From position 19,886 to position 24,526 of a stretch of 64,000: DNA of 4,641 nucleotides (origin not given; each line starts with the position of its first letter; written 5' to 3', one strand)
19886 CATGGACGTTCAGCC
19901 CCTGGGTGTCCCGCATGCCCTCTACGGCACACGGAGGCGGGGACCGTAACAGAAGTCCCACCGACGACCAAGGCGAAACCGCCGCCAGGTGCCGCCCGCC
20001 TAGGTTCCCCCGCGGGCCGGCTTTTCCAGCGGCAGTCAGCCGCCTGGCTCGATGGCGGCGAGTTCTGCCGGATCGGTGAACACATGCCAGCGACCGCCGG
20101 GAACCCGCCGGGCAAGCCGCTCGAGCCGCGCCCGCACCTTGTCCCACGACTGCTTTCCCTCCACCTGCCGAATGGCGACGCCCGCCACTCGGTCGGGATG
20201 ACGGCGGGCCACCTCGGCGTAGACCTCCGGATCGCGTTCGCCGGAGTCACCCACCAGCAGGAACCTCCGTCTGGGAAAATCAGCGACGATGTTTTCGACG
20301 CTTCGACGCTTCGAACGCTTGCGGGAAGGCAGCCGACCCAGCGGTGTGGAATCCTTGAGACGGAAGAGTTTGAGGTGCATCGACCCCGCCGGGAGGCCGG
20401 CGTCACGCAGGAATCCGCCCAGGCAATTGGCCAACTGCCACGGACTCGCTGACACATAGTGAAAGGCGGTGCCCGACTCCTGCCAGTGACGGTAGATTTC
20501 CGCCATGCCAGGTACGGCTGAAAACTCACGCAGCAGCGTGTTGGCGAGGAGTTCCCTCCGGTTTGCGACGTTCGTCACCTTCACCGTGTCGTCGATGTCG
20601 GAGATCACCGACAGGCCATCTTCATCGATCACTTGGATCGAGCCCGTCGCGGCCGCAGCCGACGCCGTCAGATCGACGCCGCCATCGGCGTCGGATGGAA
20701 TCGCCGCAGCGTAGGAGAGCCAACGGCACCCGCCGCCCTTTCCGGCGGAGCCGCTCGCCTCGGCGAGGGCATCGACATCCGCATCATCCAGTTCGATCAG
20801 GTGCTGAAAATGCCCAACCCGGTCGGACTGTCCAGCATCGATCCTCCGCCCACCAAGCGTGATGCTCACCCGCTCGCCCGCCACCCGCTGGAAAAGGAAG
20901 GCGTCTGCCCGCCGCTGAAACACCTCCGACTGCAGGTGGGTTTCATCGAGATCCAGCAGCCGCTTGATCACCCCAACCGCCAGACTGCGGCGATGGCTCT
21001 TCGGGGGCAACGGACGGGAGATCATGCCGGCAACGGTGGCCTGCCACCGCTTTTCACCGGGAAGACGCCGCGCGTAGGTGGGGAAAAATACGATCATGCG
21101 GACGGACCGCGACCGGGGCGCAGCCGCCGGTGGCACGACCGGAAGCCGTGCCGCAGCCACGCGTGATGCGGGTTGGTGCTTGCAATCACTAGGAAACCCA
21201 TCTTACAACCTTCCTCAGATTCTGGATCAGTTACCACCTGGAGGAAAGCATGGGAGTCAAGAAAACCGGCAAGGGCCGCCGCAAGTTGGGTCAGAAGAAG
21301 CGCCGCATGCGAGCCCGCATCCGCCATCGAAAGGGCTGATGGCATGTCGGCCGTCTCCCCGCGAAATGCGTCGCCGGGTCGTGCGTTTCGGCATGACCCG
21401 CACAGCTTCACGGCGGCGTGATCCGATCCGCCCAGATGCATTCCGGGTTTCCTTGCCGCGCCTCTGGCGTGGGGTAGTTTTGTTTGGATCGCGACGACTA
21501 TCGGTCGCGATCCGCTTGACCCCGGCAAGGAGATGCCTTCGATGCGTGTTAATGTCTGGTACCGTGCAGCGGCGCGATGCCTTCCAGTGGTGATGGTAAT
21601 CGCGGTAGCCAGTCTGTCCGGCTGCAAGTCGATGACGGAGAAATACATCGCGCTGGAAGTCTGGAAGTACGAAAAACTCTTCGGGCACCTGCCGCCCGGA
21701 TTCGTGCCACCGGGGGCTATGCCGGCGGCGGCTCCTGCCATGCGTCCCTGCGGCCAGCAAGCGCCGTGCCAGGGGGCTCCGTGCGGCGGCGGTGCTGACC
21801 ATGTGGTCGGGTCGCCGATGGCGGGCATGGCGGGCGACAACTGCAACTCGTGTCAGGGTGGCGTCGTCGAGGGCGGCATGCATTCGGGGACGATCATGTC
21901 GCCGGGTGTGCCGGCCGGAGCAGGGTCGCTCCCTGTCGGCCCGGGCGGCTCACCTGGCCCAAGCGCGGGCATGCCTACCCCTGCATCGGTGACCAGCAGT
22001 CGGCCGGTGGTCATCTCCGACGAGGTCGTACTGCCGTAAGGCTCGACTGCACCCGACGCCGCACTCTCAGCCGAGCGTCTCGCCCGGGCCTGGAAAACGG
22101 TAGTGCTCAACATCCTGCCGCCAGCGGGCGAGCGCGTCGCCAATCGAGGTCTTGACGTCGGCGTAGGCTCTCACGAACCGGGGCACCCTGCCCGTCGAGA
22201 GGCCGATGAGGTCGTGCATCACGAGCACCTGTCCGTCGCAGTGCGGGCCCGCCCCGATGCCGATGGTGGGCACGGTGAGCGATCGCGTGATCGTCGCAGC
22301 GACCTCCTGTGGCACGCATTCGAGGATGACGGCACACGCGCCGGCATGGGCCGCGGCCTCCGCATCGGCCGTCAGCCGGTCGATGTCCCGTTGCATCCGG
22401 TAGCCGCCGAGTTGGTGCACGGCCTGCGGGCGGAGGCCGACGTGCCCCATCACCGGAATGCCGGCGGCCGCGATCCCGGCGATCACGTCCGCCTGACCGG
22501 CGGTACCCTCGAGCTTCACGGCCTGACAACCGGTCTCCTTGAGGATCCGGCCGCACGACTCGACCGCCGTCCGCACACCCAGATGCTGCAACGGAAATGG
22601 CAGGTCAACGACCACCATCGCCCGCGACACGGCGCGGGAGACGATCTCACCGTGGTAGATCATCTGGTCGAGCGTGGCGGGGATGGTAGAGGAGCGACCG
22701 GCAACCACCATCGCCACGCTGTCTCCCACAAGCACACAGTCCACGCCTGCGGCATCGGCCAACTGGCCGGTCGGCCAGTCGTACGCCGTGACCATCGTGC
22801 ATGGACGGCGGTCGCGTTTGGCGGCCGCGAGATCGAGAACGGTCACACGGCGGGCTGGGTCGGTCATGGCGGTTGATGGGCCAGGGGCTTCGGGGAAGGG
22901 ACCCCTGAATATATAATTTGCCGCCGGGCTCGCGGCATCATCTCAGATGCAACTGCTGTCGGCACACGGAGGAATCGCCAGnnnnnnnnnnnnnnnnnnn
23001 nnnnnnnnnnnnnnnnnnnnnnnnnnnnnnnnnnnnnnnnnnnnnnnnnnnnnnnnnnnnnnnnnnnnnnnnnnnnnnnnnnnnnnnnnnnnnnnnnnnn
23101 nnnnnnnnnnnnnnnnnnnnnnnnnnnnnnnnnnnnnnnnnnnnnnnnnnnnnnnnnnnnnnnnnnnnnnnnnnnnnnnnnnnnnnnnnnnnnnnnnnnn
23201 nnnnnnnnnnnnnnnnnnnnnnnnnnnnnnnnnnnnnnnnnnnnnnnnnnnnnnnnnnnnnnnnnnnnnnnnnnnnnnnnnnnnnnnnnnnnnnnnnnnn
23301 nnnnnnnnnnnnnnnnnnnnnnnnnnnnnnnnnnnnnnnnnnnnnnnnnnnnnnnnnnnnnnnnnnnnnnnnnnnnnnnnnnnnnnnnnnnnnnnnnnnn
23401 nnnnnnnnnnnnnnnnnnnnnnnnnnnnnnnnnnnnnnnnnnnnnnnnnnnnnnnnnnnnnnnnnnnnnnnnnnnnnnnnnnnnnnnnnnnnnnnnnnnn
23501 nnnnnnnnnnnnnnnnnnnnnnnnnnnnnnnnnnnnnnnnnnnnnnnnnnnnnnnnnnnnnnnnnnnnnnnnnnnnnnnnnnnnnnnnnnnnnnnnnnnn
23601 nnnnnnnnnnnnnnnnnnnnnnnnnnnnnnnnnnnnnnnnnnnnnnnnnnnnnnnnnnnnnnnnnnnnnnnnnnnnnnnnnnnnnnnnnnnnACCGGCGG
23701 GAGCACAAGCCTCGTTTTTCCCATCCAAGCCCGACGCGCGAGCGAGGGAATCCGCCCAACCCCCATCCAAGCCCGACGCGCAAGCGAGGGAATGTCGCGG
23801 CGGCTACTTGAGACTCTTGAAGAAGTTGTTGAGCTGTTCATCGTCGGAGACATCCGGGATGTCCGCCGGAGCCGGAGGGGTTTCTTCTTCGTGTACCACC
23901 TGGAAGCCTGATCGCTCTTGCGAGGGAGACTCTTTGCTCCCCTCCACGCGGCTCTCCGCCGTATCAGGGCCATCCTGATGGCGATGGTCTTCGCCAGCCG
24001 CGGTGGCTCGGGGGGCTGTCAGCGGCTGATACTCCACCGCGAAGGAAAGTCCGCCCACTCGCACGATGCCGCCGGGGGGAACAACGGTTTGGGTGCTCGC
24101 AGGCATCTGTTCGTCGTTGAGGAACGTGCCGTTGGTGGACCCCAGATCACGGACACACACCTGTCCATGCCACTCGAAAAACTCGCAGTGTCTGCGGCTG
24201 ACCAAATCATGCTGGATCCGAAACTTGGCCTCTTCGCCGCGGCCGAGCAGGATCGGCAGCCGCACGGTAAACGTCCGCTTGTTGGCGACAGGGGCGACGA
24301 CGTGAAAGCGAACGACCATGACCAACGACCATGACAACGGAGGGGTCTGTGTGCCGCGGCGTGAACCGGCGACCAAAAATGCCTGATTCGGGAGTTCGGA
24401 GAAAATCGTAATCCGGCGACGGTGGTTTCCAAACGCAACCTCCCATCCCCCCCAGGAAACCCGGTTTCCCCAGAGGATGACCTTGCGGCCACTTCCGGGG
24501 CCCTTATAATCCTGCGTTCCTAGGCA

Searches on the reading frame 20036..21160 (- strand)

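Call 42: search_protein_families(library=pfam, proteins=[window:20036-21160:-], max_evalue=0.0001)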
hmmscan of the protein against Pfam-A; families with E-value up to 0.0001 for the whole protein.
window:20036-21160:- (374 aa): 1 family
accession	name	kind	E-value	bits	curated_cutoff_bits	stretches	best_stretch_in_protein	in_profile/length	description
PF09949.15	APP1_cat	-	2.4e-47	161.1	27.1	1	184-332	2-154/154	Phosphatidate phosphatase APP1, catalytic domain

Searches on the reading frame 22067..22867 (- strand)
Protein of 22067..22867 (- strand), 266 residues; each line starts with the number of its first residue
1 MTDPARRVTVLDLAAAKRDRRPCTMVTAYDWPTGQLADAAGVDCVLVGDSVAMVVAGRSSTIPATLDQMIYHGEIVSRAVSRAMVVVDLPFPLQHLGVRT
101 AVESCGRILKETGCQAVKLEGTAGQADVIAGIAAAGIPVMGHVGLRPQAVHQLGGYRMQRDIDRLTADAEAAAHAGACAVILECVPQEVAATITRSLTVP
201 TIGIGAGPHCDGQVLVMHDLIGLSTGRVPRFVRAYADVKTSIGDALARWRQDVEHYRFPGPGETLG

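Call 42: search_protein_families(library=pfam, proteins=[window:22067-22867:-], max_evalue=0.0001)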
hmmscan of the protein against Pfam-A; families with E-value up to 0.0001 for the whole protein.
window:22067-22867:- (266 aa): 1 family
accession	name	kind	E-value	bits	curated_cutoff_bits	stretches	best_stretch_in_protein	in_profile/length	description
PF02548.21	Pantoate_transf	-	2.4e-99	332.4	28.7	1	7-260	1-258/259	Ketopantoate hydroxymethyltransferase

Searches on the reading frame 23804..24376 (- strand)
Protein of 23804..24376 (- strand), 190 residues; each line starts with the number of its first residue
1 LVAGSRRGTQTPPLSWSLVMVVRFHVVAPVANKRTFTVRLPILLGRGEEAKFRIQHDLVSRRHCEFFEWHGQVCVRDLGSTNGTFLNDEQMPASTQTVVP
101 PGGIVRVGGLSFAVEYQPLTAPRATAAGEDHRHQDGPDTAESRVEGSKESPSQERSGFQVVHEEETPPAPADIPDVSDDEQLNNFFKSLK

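Call 42: search_protein_families(library=pfam, proteins=[window:23804-24376:-], max_evalue=0.0001)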
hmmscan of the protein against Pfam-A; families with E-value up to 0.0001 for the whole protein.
window:23804-24376:- (190 aa): 2 families
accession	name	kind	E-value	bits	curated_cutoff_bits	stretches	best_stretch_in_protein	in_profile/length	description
PF00498.31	FHA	-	2.9e-15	56.9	20.7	1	43-108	2-67/67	FHA domain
PF16697.10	Yop-YscD_cpl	-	4.1e-06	27.4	33.2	1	42-116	19-92/94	Inner membrane component of T3SS, cytoplasmic domain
